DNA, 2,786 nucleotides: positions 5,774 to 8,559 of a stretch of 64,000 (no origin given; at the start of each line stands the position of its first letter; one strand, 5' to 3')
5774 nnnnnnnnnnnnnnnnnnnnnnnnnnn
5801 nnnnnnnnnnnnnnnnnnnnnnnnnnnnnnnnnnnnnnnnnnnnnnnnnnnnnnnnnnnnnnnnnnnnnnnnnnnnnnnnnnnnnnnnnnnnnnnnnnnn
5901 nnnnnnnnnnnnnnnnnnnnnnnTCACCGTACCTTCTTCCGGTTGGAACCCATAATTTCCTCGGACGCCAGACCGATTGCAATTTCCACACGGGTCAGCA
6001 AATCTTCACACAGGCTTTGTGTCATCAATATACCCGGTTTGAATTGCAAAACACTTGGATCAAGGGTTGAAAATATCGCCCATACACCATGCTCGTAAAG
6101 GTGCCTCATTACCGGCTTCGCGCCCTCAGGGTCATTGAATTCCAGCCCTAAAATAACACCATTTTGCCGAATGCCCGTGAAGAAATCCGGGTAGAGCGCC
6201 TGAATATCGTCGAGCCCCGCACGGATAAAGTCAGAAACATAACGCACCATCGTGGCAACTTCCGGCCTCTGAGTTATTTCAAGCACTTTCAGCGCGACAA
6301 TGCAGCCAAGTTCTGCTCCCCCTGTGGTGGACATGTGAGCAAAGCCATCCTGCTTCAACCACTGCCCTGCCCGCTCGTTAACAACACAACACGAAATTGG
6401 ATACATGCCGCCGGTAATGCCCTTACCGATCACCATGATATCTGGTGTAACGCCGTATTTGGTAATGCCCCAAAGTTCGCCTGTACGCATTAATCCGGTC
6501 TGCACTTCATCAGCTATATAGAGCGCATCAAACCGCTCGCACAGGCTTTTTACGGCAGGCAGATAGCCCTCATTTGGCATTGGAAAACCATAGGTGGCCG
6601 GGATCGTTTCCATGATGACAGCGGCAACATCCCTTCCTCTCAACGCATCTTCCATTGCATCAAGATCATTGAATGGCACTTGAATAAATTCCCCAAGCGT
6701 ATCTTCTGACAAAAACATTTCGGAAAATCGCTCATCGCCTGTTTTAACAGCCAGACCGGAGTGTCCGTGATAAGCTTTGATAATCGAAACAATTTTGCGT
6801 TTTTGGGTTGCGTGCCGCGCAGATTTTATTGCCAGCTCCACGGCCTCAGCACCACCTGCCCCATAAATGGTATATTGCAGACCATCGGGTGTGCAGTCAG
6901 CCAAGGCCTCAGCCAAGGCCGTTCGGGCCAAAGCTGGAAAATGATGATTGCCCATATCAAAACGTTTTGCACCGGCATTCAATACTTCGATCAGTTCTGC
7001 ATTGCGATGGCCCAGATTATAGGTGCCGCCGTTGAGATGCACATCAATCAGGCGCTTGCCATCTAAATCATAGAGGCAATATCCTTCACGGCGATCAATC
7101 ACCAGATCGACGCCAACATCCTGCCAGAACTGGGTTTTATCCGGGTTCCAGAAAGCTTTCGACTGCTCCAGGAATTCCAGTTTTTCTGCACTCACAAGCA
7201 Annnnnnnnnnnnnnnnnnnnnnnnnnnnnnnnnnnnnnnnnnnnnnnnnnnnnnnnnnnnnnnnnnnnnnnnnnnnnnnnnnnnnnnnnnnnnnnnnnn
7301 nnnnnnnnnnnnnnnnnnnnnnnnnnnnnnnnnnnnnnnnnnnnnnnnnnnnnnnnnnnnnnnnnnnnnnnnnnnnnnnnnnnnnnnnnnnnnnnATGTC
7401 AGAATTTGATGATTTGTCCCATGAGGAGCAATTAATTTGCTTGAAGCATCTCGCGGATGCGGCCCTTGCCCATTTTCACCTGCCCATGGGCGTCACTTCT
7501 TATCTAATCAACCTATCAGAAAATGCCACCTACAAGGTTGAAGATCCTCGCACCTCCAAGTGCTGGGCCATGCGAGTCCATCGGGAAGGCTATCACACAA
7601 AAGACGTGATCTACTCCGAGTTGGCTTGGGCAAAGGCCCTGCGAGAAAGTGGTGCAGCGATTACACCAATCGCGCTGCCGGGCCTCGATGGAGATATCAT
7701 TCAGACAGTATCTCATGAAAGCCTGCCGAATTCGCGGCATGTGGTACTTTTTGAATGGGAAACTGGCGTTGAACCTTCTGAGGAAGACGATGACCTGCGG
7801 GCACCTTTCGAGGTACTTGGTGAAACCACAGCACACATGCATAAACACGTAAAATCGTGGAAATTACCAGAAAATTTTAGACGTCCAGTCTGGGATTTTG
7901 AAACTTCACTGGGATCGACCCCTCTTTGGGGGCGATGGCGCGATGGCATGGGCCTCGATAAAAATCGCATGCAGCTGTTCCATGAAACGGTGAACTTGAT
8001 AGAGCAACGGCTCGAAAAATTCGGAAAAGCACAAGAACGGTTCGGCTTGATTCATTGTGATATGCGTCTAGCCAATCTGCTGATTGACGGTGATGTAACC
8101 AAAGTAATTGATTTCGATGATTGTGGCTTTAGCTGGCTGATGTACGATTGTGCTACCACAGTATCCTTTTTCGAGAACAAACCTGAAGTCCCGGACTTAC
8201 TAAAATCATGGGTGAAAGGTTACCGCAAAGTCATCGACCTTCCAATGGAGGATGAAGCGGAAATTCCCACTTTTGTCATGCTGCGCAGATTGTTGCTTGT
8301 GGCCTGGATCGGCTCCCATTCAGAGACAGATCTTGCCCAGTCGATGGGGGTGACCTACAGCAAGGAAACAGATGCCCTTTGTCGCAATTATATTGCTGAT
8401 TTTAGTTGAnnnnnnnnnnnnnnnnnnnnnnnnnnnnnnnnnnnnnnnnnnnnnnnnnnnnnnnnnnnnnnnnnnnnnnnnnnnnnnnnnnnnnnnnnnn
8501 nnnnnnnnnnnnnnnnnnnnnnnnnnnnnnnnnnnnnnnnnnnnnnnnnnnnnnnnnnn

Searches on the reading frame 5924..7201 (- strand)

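Call 50: search_protein_families(library=pfam, proteins=[window:5924-7201:-])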
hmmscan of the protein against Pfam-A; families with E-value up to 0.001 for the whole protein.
window:5924-7201:- (425 aa): 1 family
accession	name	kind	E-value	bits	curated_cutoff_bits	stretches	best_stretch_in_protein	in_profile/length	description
PF00202.27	Aminotran_3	-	4.8e-71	240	30.5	1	33-408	11-402/403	Aminotransferase class-III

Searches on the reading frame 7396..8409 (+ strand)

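Call 50: search_protein_families(library=pfam, proteins=[window:7396-8409:+])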
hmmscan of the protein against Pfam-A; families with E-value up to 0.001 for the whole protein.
window:7396-8409:+ (337 aa): 1 family
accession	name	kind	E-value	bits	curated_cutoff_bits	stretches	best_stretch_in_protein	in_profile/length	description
PF01636.29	APH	-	1e-20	75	23.2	1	42-272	10-225/239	Phosphotransferase enzyme family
